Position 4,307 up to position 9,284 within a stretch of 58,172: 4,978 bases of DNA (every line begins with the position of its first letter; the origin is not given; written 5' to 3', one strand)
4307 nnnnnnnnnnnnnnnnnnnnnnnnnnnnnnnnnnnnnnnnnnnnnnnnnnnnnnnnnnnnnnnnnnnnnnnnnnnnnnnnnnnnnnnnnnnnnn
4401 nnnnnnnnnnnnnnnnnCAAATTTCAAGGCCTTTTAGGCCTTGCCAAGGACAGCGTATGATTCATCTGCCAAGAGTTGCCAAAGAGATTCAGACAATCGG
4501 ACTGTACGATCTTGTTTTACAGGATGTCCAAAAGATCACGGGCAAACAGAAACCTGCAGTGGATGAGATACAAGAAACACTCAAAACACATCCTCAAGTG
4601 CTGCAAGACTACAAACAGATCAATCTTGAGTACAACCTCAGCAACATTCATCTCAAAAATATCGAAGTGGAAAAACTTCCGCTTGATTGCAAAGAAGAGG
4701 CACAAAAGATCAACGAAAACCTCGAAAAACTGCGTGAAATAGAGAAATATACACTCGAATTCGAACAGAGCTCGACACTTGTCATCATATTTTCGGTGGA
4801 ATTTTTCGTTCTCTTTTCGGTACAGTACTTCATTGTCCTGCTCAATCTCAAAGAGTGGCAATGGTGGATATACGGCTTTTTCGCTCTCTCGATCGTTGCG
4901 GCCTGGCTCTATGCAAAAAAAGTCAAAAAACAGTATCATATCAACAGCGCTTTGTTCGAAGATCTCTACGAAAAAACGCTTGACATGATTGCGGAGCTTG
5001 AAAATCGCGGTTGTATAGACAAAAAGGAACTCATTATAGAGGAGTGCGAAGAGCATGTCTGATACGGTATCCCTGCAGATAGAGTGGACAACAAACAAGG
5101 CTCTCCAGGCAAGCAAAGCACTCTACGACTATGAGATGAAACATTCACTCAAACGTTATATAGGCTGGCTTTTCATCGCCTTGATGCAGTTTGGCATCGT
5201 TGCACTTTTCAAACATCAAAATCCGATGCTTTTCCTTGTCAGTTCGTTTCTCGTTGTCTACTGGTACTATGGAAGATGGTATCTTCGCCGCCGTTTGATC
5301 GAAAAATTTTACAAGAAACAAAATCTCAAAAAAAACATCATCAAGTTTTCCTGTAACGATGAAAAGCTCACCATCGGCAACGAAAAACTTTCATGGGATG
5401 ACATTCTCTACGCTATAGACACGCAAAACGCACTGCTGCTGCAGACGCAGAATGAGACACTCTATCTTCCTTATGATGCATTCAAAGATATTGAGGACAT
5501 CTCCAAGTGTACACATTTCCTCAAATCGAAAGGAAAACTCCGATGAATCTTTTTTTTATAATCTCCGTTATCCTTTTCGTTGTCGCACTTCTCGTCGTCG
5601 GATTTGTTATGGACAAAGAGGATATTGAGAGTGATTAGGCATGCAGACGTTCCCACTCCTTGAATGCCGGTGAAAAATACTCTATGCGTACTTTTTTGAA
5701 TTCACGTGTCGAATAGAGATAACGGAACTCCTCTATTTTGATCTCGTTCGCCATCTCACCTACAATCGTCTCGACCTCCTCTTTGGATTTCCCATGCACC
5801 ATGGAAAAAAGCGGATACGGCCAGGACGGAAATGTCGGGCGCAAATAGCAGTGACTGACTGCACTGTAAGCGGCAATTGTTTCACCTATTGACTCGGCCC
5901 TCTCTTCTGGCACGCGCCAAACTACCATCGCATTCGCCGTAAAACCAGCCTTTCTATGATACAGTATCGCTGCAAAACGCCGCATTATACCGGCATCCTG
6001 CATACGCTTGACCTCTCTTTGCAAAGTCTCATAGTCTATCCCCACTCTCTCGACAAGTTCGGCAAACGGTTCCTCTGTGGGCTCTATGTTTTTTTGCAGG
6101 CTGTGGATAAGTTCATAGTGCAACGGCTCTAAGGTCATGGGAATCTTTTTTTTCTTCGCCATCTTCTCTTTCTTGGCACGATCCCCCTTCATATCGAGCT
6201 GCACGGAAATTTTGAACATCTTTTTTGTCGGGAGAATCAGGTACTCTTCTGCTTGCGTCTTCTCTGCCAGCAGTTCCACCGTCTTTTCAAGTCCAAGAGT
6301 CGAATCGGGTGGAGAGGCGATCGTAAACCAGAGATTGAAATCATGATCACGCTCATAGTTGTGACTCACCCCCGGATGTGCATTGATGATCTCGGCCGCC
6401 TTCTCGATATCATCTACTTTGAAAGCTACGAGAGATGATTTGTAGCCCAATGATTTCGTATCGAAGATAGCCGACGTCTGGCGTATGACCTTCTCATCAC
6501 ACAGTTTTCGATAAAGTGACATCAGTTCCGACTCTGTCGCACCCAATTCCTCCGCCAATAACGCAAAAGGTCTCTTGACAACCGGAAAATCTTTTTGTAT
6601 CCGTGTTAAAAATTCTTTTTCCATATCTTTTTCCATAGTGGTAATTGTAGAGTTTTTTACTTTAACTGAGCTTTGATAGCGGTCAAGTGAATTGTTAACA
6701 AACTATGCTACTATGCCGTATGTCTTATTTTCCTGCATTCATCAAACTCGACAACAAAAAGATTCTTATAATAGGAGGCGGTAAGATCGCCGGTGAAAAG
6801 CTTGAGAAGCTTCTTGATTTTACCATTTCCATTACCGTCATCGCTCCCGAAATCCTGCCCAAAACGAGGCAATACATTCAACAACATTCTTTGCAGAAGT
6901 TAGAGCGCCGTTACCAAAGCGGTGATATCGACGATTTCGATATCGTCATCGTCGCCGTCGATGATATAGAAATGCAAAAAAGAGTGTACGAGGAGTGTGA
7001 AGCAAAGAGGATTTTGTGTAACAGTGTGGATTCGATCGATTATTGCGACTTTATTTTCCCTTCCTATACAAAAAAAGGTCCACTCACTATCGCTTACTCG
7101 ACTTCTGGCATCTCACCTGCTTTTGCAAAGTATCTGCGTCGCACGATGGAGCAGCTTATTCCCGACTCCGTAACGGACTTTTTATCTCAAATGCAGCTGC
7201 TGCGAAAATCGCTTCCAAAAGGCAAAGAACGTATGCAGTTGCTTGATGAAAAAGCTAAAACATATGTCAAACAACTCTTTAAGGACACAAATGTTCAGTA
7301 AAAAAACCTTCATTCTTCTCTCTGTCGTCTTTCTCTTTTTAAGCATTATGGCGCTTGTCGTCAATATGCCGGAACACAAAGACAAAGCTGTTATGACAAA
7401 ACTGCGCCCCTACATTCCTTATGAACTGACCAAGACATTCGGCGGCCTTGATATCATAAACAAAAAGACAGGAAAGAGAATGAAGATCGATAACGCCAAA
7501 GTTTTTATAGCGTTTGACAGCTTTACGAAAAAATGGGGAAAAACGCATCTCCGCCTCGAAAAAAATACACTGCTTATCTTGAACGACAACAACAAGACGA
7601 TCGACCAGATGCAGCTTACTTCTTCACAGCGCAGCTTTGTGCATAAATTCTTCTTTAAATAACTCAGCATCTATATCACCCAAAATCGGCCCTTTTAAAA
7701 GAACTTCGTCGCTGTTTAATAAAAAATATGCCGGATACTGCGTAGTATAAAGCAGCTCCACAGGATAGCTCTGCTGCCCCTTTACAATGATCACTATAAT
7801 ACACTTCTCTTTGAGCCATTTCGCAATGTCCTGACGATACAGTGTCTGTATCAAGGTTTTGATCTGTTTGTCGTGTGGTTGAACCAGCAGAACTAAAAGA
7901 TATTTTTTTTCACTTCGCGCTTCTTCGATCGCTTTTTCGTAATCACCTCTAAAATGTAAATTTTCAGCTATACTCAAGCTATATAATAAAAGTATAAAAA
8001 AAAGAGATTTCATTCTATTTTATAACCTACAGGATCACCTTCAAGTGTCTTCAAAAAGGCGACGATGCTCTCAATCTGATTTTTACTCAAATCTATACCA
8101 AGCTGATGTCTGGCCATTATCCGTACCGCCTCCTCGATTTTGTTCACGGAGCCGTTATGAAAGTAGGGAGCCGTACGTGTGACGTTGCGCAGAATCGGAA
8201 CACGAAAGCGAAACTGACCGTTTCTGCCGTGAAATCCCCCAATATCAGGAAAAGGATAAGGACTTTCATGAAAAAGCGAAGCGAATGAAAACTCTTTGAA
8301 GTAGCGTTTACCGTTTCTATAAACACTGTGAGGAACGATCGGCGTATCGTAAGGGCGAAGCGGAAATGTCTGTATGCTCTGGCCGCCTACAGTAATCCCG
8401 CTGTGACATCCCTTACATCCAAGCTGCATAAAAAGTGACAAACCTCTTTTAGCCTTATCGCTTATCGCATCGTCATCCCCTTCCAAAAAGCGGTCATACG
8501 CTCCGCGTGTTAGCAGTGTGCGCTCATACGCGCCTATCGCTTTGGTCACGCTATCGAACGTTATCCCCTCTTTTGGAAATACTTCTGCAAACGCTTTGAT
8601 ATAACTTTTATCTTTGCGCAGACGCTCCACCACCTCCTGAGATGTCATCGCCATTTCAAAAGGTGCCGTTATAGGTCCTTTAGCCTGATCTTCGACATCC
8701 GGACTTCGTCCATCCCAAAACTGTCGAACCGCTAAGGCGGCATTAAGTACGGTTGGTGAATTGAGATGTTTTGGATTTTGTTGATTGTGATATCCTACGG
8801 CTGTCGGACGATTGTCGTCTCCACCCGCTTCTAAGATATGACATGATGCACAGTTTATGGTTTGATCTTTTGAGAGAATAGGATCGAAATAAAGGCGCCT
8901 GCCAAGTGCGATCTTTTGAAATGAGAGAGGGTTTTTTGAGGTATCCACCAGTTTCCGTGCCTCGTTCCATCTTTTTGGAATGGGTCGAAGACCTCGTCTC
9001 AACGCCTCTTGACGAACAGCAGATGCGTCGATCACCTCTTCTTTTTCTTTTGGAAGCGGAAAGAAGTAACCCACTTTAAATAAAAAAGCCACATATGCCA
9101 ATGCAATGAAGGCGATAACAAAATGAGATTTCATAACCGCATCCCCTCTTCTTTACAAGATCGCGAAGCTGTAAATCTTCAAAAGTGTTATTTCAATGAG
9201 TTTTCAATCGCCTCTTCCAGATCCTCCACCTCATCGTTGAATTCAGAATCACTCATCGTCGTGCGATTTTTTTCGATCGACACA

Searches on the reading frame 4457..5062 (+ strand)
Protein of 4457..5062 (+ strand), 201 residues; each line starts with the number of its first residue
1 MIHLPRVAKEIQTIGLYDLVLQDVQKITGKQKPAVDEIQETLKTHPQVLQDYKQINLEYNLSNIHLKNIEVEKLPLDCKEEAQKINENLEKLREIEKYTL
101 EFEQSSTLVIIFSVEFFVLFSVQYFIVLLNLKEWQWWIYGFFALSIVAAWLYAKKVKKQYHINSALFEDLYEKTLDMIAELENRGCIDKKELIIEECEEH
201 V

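Call 3: search_protein_families(library=pfam, proteins=[window:4457-5062:+], max_evalue=0.01)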
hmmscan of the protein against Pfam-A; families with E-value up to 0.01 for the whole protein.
window:4457-5062:+ (201 aa): 1 family
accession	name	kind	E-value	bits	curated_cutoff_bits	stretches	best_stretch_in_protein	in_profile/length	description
PF00403.32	HMA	-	0.0047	17.7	24.8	0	76-115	7-45/62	Heavy-metal-associated domain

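Call 57: search_protein_families(library=pfam, proteins=[window:4457-5062:+], max_evalue=10)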
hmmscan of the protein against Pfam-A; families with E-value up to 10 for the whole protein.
window:4457-5062:+ (201 aa): 5 families
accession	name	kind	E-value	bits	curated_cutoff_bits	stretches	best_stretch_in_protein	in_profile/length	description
PF00403.32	HMA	-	0.0047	17.7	24.8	1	76-115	7-45/62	Heavy-metal-associated domain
PF12046.13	CCB1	-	0.046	13.5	25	1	105-164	77-136/168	Cofactor assembly of complex C subunit B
PF09402.16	MSC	-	0.11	12.3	29.7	1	40-182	166-266/337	Man1-Src1p-C-terminal domain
PF13829.11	DUF4191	-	0.3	10.9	30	1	88-159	7-76/219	Domain of unknown function (DUF4191)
PF03908.18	Sec20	-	1.8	9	27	0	167-193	48-74/92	Sec20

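Call 67: find_related_loci(query=A8, collection=metagenome_contigs, flank=4000)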
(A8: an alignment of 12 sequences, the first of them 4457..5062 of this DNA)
Query A8 (201 aa) in metagenome_contigs; peptide patterns used: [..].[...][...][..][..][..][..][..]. (x = any residue, [..] = any of these).
547 stretches matched a pattern; 321 encode a relative of the query (tblastn E <= 1e-3); the best 80 are kept; 80 distinct loci.
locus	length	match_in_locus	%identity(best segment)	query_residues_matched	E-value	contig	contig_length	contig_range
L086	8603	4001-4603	82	1-201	1e-111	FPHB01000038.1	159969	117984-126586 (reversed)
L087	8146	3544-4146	72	1-201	4e-97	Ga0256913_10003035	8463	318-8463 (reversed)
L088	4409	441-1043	72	1-201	1e-97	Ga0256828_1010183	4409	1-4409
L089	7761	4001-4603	74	1-201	2e-96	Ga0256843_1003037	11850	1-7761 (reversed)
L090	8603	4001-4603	72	1-201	5e-96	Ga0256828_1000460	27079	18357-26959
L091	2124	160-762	73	1-201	8e-100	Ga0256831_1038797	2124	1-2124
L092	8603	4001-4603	71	1-201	2e-95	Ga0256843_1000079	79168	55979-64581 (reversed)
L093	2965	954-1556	70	1-201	3e-96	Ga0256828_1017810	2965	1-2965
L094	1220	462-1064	71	1-201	6e-102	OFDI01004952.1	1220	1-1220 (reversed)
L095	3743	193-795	71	1-201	1e-94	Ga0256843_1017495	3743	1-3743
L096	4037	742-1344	68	1-201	1e-93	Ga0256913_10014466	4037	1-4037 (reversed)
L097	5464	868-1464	70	3-201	5e-93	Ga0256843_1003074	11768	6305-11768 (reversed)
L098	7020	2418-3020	70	1-201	4e-93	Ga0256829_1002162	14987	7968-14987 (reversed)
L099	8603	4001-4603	69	1-201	9e-93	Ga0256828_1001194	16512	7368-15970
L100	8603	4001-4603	69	1-201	1e-92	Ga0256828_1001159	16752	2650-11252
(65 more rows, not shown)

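Call 74: search_protein_families(library=ncbifam, proteins=[window:4457-5062:+], max_evalue=0.00001)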
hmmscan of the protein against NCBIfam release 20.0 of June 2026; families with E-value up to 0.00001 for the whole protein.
window:4457-5062:+ (201 aa): 0 families

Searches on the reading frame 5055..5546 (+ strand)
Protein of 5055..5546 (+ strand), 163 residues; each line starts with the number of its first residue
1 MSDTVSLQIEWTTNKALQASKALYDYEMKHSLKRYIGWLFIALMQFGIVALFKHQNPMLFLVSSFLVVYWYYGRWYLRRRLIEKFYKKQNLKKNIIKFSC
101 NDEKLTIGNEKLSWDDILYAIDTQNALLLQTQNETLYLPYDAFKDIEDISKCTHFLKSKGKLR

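Call 3: search_protein_families(library=pfam, proteins=[window:5055-5546:+], max_evalue=0.01)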
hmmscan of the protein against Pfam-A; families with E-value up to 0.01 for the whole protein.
window:5055-5546:+ (163 aa): 1 family
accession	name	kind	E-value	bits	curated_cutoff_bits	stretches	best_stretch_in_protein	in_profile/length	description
PF14317.12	YcxB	-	4.4e-05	23.6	23.3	1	108-149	13-54/61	YcxB-like protein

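Call 57: search_protein_families(library=pfam, proteins=[window:5055-5546:+], max_evalue=10)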
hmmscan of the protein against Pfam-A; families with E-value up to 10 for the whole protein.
window:5055-5546:+ (163 aa): 4 families
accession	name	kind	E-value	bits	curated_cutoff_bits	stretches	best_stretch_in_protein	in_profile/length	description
PF14317.12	YcxB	-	4.4e-05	23.6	23.3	1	108-149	13-54/61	YcxB-like protein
PF02440.21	Adeno_E3_CR1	-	0.057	13.6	26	1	68-121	28-78/95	Adenovirus E3 region protein CR1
PF20176.3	DUF6541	-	0.077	11.7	29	1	11-73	350-414/646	Family of unknown function (DUF6541)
PF11808.13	PhoR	-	0.47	11.3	27.1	1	33-77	3-48/86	Phosphate regulon sensor protein PhoR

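Call 74: search_protein_families(library=ncbifam, proteins=[window:5055-5546:+], max_evalue=0.00001)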
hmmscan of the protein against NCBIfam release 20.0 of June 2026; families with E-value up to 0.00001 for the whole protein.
window:5055-5546:+ (163 aa): 0 families

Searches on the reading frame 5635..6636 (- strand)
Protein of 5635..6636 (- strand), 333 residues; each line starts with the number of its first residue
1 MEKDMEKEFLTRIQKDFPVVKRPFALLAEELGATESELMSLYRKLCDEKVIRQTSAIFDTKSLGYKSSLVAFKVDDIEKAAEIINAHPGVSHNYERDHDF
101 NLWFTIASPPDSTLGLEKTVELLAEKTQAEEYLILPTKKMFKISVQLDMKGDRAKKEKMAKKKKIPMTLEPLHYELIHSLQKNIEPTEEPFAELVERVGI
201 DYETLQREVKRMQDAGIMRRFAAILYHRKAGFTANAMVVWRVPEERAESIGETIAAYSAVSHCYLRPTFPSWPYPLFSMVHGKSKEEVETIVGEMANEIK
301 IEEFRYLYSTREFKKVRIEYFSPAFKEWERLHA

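Call 14: search_protein_families(library=pfam, proteins=[window:5635-6636:-], max_evalue=0.001)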
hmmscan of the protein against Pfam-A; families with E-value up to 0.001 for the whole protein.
window:5635-6636:- (333 aa): 3 families
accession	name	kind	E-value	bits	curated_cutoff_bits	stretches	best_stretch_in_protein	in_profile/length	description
PF17805.7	AsnC_trans_reg2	-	1.4e-55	185.9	27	2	229-314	1-86/86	AsnC-like ligand binding domain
PF22451.2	NirdL-like_HTH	-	1.3e-23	82.7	27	2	6-52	1-47/47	Siroheme decarboxylase NirDL-like HTH domain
PF13545.12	HTH_Crp_2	-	0.00056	20.2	27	0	193-220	27-55/70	Crp-like helix-turn-helix domain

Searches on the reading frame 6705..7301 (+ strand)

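Call 14: search_protein_families(library=pfam, proteins=[window:6705-7301:+], max_evalue=0.001)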
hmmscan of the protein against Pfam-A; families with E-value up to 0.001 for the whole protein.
window:6705-7301:+ (198 aa): 2 families
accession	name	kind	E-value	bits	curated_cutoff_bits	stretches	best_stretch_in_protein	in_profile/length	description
PF13241.12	NAD_binding_7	-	1.2e-30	106.6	22.1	1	12-120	2-104/104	Putative NAD(P)-binding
PF14824.11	Sirohm_synth_M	-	2.4e-06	27.3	25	1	125-150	2-27/28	Sirohaem biosynthesis protein central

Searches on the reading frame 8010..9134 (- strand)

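Call 14: search_protein_families(library=pfam, proteins=[window:8010-9134:-], max_evalue=0.001)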
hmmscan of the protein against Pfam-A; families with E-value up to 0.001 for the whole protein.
window:8010-9134:- (374 aa): 3 families
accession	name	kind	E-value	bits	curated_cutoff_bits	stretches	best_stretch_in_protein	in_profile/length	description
PF03150.19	CCP_MauG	-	2.2e-51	174.8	25.6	1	73-221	2-148/149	Di-haem cytochrome c peroxidase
PF00034.26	Cytochrom_C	-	1.7e-07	32.9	21.3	0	77-132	3-50/90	Cytochrome c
PF21419.2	RoxA-like_Cyt-c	-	2.3e-05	24.3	26.7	1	313-338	5-30/39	RoxA-like, cytochrome c-like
